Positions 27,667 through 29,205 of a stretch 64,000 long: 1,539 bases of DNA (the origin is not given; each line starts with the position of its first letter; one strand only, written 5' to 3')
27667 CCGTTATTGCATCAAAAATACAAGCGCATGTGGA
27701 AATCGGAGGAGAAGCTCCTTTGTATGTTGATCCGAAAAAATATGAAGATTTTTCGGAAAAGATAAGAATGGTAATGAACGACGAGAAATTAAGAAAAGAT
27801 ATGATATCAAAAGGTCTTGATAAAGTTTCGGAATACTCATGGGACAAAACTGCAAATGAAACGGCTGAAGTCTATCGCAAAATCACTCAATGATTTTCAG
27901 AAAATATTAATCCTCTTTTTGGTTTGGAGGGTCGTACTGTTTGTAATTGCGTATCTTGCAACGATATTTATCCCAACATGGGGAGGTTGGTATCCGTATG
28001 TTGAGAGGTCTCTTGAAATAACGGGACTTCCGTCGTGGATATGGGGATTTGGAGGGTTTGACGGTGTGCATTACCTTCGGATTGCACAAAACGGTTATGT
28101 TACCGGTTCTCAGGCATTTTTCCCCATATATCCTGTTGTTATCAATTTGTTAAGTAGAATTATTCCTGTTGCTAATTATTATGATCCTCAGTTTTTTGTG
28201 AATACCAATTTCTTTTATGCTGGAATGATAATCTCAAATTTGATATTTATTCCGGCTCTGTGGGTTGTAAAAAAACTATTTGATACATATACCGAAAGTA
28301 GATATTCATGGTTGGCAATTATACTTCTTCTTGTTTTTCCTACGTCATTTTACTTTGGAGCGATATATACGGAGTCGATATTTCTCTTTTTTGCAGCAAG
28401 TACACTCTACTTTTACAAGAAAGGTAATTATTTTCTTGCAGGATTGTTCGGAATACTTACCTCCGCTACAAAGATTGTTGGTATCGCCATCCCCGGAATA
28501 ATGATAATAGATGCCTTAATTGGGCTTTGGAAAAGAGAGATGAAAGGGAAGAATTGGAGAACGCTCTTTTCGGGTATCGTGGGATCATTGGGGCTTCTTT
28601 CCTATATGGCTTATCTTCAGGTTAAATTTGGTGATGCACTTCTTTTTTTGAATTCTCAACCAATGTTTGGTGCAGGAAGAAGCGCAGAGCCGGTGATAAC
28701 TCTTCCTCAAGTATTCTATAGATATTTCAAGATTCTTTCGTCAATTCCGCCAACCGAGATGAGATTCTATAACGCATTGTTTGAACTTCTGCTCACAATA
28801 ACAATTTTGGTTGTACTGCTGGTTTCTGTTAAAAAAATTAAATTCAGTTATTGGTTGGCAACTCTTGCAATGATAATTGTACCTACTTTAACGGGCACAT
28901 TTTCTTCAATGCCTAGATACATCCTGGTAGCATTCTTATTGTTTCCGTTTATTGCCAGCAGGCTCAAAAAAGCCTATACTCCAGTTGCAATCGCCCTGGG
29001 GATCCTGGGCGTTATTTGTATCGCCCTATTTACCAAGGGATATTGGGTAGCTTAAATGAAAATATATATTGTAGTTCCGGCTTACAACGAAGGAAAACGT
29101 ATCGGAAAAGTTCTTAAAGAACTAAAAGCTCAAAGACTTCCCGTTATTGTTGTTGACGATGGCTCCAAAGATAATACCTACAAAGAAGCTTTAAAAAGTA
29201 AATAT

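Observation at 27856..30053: PIG-V/GT76-like membrane mannosyltransferase next to a second DPM1-like synthase and a small membrane partner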

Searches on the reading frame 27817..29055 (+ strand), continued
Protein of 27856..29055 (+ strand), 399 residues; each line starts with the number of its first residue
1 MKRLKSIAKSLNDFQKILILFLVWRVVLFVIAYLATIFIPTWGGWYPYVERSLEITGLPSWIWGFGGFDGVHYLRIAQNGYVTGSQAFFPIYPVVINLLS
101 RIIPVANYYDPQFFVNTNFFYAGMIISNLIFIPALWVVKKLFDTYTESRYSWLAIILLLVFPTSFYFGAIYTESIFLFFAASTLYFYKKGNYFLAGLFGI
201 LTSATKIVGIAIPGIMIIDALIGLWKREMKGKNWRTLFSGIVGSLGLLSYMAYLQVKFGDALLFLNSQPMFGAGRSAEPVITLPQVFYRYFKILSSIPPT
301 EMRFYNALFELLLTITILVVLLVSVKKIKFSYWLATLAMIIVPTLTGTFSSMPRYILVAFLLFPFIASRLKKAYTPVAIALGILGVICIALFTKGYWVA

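Call 15: find_related_loci(query=A1, collection=genome_contigs, flank=6000)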
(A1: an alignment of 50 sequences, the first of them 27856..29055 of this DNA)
Query A1 (399 aa) in genome_contigs; peptide patterns used: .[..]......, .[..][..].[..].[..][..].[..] (x = any residue, [..] = any of these).
456 stretches matched a pattern; 343 encode a relative of the query (tblastn E <= 1e-3); the best 80 are kept; 80 distinct loci.
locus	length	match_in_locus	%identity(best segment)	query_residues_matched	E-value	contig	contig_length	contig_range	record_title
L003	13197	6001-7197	48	1-399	4e-112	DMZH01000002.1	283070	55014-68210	MAG TPA_asm: Candidatus Woesebacteria bacterium isolate UBA8517 contig_17954, whole genome shotgun sequence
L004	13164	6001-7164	44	6-399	2e-108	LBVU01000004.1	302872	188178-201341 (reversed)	MAG: Candidatus Woesebacteria bacterium GW2011_GWB1_39_10 UT17_C0004, whole genome shotgun sequence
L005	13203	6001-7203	45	2-399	5e-108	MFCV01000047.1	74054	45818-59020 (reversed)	MAG: Candidatus Daviesbacteria bacterium RIFCSPHIGHO2_02_FULL_36_13 rifcsphigho2_02_scaffold_875, whole genome shotgun s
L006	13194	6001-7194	48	3-399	2e-107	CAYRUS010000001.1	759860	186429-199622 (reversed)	MAG TPA_asm: uncultured Gammaproteobacteria bacterium isolate SRP144015_co1_9 genome assembly, contig: NODE_2_length_759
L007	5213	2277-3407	49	21-399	5e-107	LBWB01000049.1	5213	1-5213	MAG: Candidatus Woesebacteria bacterium GW2011_GWB1_39_12 UT24_C0049, whole genome shotgun sequence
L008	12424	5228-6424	47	1-399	4e-106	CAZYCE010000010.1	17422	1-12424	MAG TPA_asm: uncultured Gammaproteobacteria bacterium isolate binchicken_co220_61 genome assembly, contig: NODE_2027_len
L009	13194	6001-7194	45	2-399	2e-105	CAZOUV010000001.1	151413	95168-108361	MAG TPA_asm: uncultured Gammaproteobacteria bacterium isolate SRP319275_co4_254 genome assembly, contig: NODE_50_length_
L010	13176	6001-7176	45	14-399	4e-105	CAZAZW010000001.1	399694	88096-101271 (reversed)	MAG TPA_asm: uncultured Gammaproteobacteria bacterium isolate SRP090828_co2_161 genome assembly, contig: NODE_2_length_3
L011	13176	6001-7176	46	2-399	8e-105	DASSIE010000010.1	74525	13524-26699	MAG TPA_asm: Patescibacteria group bacterium isolate SMAG_U1079 k141_510940, whole genome shotgun sequence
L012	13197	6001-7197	47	1-399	2e-104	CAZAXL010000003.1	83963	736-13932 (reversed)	MAG TPA_asm: uncultured Gammaproteobacteria bacterium isolate SRP062349_co2_103 genome assembly, contig: NODE_179_length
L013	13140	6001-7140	45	14-399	5e-104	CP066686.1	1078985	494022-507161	MAG: Candidatus Woesebacteria bacterium isolate NC_groundwater_442_Ag_B-0.1um_40_41 chromosome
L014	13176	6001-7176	44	2-399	6e-103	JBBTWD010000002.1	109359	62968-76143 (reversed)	MAG: Patescibacteria group bacterium isolate H43-bin018_1 H43_bin018_1_000000000002, whole genome shotgun sequence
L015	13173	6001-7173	45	14-399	1e-102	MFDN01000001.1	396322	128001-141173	MAG: Candidatus Daviesbacteria bacterium RIFCSPLOWO2_01_FULL_39_23 rifcsplowo2_01_scaffold_1, whole genome shotgun seque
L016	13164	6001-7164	49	12-399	2e-102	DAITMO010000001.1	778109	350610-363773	MAG TPA_asm: Patescibacteria group bacterium isolate CTOTU7669 NODE_3_length_778109_cov_12.319549, whole genome shotgun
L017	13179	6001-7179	47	7-399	4e-102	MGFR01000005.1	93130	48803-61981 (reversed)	MAG: Candidatus Woesebacteria bacterium RBG_13_46_13 RBG_13_scaffold_25, whole genome shotgun sequence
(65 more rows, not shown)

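Call 18: predict_structure(alignment_id=A1)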
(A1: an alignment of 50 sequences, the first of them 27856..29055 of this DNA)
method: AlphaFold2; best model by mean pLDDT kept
length: 399 residues; sequences in the alignment: 50
mean_pLDDT: 87.9   pTM: 0.90
mean pLDDT of the five models: 87.9, 86.5, 85.2, 85.2, 84.1
residues with pLDDT >= 90: 237; 70-90: 121; 50-70: 34; < 50: 7
segments of 3 or more residues with pLDDT < 50: 269-274
pLDDT, mean of each block of 10 residues (from residue 1): 69 95 97 92 72 87 86 89 72 94 86 90 96 98 94 97 94 96 97 98 92 97 88 94 94 90 68 52 83 91 84 89 91 93 72 79 93 95 94 75
secondary structure, 60 per line:
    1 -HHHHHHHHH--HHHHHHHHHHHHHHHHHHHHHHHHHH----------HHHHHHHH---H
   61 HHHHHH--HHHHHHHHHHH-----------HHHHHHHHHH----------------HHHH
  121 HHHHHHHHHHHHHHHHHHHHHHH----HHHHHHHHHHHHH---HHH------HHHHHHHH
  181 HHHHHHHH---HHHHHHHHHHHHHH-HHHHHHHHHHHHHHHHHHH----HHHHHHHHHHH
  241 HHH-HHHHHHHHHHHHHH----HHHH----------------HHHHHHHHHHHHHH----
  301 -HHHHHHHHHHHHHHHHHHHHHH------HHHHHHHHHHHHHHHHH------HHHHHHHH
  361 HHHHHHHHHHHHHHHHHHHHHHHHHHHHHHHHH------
elements in order: H2-10 H13-38 H49-56 H60-66 H69-79 H91-100 H117-143 H148-160 H173-188 H192-205 H207-225 H230-243 H245-258 H263-266 H283-296 H302-323 H330-346 H353-393

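Call 25: fold_search(model_id=the predicted structure, library=pdb)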
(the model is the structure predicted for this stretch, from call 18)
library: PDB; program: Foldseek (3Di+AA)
matches with E <= 10: 271; with E <= 0.001: 16
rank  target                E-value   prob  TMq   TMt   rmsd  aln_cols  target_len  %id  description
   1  7oci_F                9.2e-05  1.00  0.45  0.31  14.1       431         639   15  Cryo-EM structure of yeast Ost6p containing oligosaccharyltransferase complex (released 2022-02-16)
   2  3wak                  1.1e-04  1.00  0.41  0.23  15.8       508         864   12  Crystal structure of the Archaeoglobus fulgidus oligosaccharyltransferase (O29867_ARCFU) in the apo form (released 2013-10-30)
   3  6ezn_F                1.9e-04  1.00  0.46  0.31  15.5       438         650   13  Cryo-EM structure of the yeast oligosaccharyltransferase (OST) complex (released 2018-01-17)
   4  6s7t_A                2.6e-04  1.00  0.47  0.30  11.0       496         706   12  Cryo-EM structure of human oligosaccharyltransferase complex OST-B (released 2019-12-18)
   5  8age_A                2.7e-04  1.00  0.45  0.31  12.9       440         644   14  Structure of yeast oligosaccharylransferase complex with acceptor peptide bound (released 2022-12-07)
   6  7e9s_A                2.9e-04  1.00  0.44  0.24  13.8       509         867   13  Archaeal oligosaccharyltransferase AglB from Archaeoglobus fulgidus in complex with an inhibitory peptide and a dolich (released 2021-09-08)
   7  8agc_A                3.2e-04  1.00  0.44  0.28  12.8       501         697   12  Structure of yeast oligosaccharylransferase complex with lipid-linked oligosaccharide and non-acceptor peptide bound (released 2022-12-07)
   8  6s7o_A                3.8e-04  1.00  0.46  0.31  13.5       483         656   10  Cryo-EM structure of human oligosaccharyltransferase complex OST-A (released 2019-12-18)
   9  9n9j_I                4.7e-04  1.00  0.42  0.28  12.2       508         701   12  Structure of a GRP94 folding intermediate engaged with a CCDC134- and FKBP11-bound secretory translocon (released 2025-11-19)
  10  6c26_A                5.8e-04  1.00  0.41  0.28  16.2       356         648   12  The Cryo-EM structure of a eukaryotic oligosaccharyl transferase complex (released 2018-01-31)
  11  7bvh_A                6.0e-04  1.00  0.36  0.18  13.8       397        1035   16  Crystal structure of arabinosyltransferase EmbC2-AcpM2 complex from Mycobacterium smegmatis complexed with di-arabinos (released 2020-04-29)
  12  8b6l_I                6.9e-04  1.00  0.43  0.28  12.5       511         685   12  Subtomogram average of the human Sec61-TRAP-OSTA-translocon (released 2022-12-07)
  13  9i5k_A                7.5e-04  1.00  0.45  0.38  12.3       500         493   12  Structure of the Chaetomium thermophilum Pmt4 homodimer (C2 symmetry) (released 2025-12-24)
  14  8agb_A                7.5e-04  1.00  0.43  0.30  14.7       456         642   12  Structure of yeast oligosaccharylransferase complex with lipid-linked oligosaccharide bound (released 2022-12-07)
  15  6gxc_A                8.5e-04  1.00  0.43  0.28  11.9       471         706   11  Bacterial oligosaccharyltransferase PglB in complex with an inhibitory peptide and a reactive lipid-linked oligosaccha (released 2018-11-14)
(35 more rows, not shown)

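Call 53: search_protein_families(library=ncbifam, proteins=[L003:7202-8155:+, L013:7131-7952:+, L003:4252-4989:+], max_evalue=0.00001)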
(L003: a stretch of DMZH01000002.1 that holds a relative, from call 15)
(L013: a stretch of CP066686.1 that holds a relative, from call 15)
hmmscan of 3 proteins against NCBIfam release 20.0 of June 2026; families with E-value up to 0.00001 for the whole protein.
L003:7202-8155:+ (317 aa): 15 families
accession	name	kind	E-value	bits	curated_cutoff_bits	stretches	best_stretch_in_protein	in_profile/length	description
NF047922.1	GDPFucSynFcl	equivalog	6.9e-88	295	500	1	8-311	2-305/308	GDP-L-fucose synthase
TIGR04180.1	EDH_00030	hypoth_equivalog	1.5e-25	89.9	475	1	45-270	57-268/297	NAD-dependent 4,6-dehydratase LegB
TIGR01181.1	dTDP_gluc_dehyt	equivalog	2e-24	86.3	365.1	1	56-311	69-315/321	dTDP-glucose 4,6-dehydratase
NF011728.1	PRK15181.1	equivalog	1e-17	64.2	760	1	44-310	76-340/348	Vi polysaccharide biosynthesis UDP-N-acetylglucosaminuronic acid C-4 epimerase TviC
TIGR01179.1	galE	equivalog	1.3e-16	60.3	262.3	1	56-310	68-328/332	UDP-glucose 4-epimerase GalE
NF007490.0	PRK10084.1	subfamily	1.5e-16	60.4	649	1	135-311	163-338/361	dTDP-glucose 4,6-dehydratase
NF007582.0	PRK10217.1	equivalog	5.7e-15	55.3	698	1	58-310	74-334/355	dTDP-glucose 4,6-dehydratase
NF042422.1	oxyalk_red_OleD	equivalog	1.9e-12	47.2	580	1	11-233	3-220/329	2-alkyl-3-oxoalkanoate reductase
TIGR02197.1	heptose_epim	equivalog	7.8e-11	41.7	274.6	1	58-306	66-312/316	ADP-glyceromanno-heptose 6-epimerase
NF007956.0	PRK10675.1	subfamily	6.5e-08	32.1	394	1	59-310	74-332/338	UDP-glucose 4-epimerase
NF008872.0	PRK11908.1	equivalog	1.3e-07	31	294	0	139-258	149-271/349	bifunctional UDP-4-keto-pentose/UDP-xylose synthase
TIGR03466.1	HpnA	hypoth_equivalog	5.4e-07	28.8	367.65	0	10-259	2-247/327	hopanoid-associated sugar epimerase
NF052578.1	StrlDmthSdmBMthl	equivalog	1.3e-06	28.4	600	0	41-260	47-247/328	sterol demethylase protein SdmB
NF042423.1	oxyalk_red_Shew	equivalog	6.6e-06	25.4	580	0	9-243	9-236/331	2-alkyl-3-oxoalkanoate reductase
TIGR01777.1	yfcH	hypoth_equivalog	8.3e-06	25.6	207.35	0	11-126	1-128/292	TIGR01777 family oxidoreductase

L013:7131-7952:+ (273 aa): 24 families
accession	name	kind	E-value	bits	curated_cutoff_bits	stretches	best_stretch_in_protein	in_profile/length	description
TIGR04180.1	EDH_00030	hypoth_equivalog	4.6e-30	104.7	475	1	39-247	56-277/297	NAD-dependent 4,6-dehydratase LegB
TIGR01179.1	galE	equivalog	2.4e-25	89.1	262.3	1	41-238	55-287/332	UDP-glucose 4-epimerase GalE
TIGR01181.1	dTDP_gluc_dehyt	equivalog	1.4e-22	80.2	365.1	1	41-240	58-276/321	dTDP-glucose 4,6-dehydratase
TIGR02197.1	heptose_epim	equivalog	1.6e-22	80.1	274.6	1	43-255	55-294/316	ADP-glyceromanno-heptose 6-epimerase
NF047922.1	GDPFucSynFcl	equivalog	1.2e-20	74.2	500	1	6-271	3-297/308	GDP-L-fucose synthase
NF047837.1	UDPAcbARedWbcJ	equivalog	2.9e-18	65.9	500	1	6-205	1-193/372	UDP-2-acetamido-2,6-beta-L-arabino-hexul-4-ose reductase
NF007956.0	PRK10675.1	subfamily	1.9e-17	63.4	394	1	41-135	58-153/338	UDP-glucose 4-epimerase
NF011728.1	PRK15181.1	equivalog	1.1e-14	54.2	760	1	51-191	87-244/348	Vi polysaccharide biosynthesis UDP-N-acetylglucosaminuronic acid C-4 epimerase TviC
NF042422.1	oxyalk_red_OleD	equivalog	1.8e-14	53.9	580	1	6-108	1-113/329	2-alkyl-3-oxoalkanoate reductase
TIGR03589.1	PseB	equivalog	3.9e-13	49.1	407.75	1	41-224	61-242/324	UDP-N-acetylglucosamine 4,6-dehydratase (inverting)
TIGR03466.1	HpnA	hypoth_equivalog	1.9e-12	46.8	367.65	1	6-112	1-120/327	hopanoid-associated sugar epimerase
TIGR01777.1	yfcH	hypoth_equivalog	3.6e-12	46.5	207.35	0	173-232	188-247/292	TIGR01777 family oxidoreductase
NF042423.1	oxyalk_red_Shew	equivalog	4.6e-12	45.7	580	1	7-189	10-214/331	2-alkyl-3-oxoalkanoate reductase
NF007490.0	PRK10084.1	subfamily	8.9e-11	41.4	649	0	97-224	149-275/361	dTDP-glucose 4,6-dehydratase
NF043036.1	ErythonDh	equivalog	2.5e-10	40.1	325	0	40-115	59-135/321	D-erythronate dehydrogenase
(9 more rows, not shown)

L003:4252-4989:+ (245 aa): 214 families (the best 25 are shown)
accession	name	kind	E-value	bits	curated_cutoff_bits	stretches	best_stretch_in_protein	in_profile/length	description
NF006565.0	PRK09072.1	equivalog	2.2e-43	148.7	238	1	1-227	1-224/265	SDR family oxidoreductase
NF005672.0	PRK07454.1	equivalog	2e-40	138.5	234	1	4-228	5-228/241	SDR family oxidoreductase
NF005594.0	PRK07326.1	equivalog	9.5e-36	123.5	271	1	2-196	3-198/237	SDR family oxidoreductase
NF005309.0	PRK06841.1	subfamily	1.4e-34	119.8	286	1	2-204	12-214/255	GolD/DthD family dehydrogenase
NF004824.0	PRK06180.1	subfamily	1.6e-32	112.8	298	1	4-201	3-200/279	oxidoreductase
NF004825.0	PRK06181.1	equivalog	4.4e-32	111.4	215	1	2-227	3-234/268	SDR family oxidoreductase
NF005806.0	PRK07666.1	equivalog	1.2e-31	109.9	286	1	2-180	4-185/239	3-ketoacyl-ACP reductase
NF005878.0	PRK07825.1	subfamily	5.4e-31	108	287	1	2-188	6-191/278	short chain dehydrogenase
NF006073.0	PRK08219.1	equivalog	1.3e-30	106.8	218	1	5-221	3-209/227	SDR family oxidoreductase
NF009093.0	PRK12429.1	subfamily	3.3e-30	105.3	258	1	1-196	1-199/259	3-hydroxybutyrate dehydrogenase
NF005559.1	PRK07231.1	subfamily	4.8e-30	104.9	215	1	3-202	2-204/249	glucose 1-dehydrogenase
NF004791.0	PRK06138.1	equivalog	3.5e-29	101.9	312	1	1-197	1-199/252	SDR family oxidoreductase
NF006074.0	PRK08220.1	equivalog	5e-29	101.6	312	1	1-199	4-195/251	2,3-dihydro-2,3-dihydroxybenzoate dehydrogenase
NF052558.1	MBtsdlDhBudC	equivalog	6e-29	101.4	270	1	4-195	2-193/250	meso-2,3-butanediol dehydrogenase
NF006509.0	PRK08945.1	equivalog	1.1e-28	100.1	269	1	3-202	11-217/248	YciK family oxidoreductase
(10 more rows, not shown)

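Call 55: search_protein_representatives(alignment_id=A1)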
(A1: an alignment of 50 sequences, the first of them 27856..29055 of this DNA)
Query: 50 sequences, 395 profile positions. Proteins with E-value up to 0.001 (for the whole library): 15219; up to 1e-10: 10214; up to 1e-30: 1649. The best 150 are listed.
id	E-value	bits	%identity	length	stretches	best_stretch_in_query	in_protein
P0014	5.0e-173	592.3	-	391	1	7-395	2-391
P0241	1.1e-114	400.2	-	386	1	10-395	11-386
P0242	8.8e-112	390.7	-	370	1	9-395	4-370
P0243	6.6e-104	364.7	-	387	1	8-395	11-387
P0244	4.6e-102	358.7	-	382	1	5-395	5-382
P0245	2.6e-98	346.3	-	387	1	9-395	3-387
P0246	8.4e-97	341.3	-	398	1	8-395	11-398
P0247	6.5e-95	335.1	-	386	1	6-395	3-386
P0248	1.1e-94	334.4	-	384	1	5-395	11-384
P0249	2.5e-94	333.2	-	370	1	6-395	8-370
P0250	3.7e-94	332.6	-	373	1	8-395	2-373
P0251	2.3e-93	330.0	-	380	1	3-394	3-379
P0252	4.0e-93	329.2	-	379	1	9-394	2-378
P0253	4.9e-92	325.7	-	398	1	7-395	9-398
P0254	5.7e-92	325.4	-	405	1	4-395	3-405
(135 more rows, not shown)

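Call 64: list_cluster_members(proteins=[window:27856-29055:+, window:29056-29712:+, window:29709-30053:+, P0001, L130:4827-7985:+])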
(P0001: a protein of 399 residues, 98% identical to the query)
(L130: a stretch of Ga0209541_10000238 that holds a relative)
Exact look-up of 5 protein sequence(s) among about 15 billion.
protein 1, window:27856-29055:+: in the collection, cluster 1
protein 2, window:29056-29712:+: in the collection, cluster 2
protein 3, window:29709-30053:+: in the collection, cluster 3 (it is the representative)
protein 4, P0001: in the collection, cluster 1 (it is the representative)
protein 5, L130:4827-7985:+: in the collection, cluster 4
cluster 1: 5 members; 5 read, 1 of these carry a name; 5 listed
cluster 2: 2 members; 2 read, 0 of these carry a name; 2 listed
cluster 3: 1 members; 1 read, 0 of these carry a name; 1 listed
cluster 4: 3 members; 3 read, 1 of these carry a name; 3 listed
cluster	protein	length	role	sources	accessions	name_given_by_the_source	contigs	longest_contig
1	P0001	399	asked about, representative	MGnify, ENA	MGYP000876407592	FL=1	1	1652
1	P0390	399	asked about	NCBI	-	-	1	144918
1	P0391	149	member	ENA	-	-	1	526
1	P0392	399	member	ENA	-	-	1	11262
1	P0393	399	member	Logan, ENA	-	-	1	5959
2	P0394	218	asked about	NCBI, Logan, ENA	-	-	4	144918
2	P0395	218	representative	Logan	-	-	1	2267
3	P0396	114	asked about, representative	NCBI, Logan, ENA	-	-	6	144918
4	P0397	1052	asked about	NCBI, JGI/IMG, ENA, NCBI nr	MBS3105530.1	hypothetical protein J4234_04690 [Candidatus Woesearchaeota archaeon] | hypothetical protein [Candidatus Woesearchaeota archaeon]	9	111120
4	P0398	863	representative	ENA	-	-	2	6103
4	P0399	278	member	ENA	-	-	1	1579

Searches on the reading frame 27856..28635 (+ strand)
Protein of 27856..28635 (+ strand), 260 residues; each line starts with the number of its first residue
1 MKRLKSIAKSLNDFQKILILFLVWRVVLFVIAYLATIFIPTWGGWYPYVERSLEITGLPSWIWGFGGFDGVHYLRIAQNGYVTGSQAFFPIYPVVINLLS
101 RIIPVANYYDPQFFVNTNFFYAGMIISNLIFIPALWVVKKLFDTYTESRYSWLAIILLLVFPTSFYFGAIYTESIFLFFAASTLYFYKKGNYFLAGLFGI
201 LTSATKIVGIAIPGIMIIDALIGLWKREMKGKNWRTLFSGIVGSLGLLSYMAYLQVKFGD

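Call 39: search_protein_families(library=pfam, proteins=[window:27856-28635:+], max_evalue=10)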
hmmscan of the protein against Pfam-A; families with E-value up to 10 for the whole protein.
window:27856-28635:+ (260 aa): 1 family
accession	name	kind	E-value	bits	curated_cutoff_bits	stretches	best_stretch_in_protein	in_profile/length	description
PF04188.19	Mannosyl_trans2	-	7.5e-09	35.9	22.4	1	61-239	54-232/443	Mannosyltransferase (PIG-V)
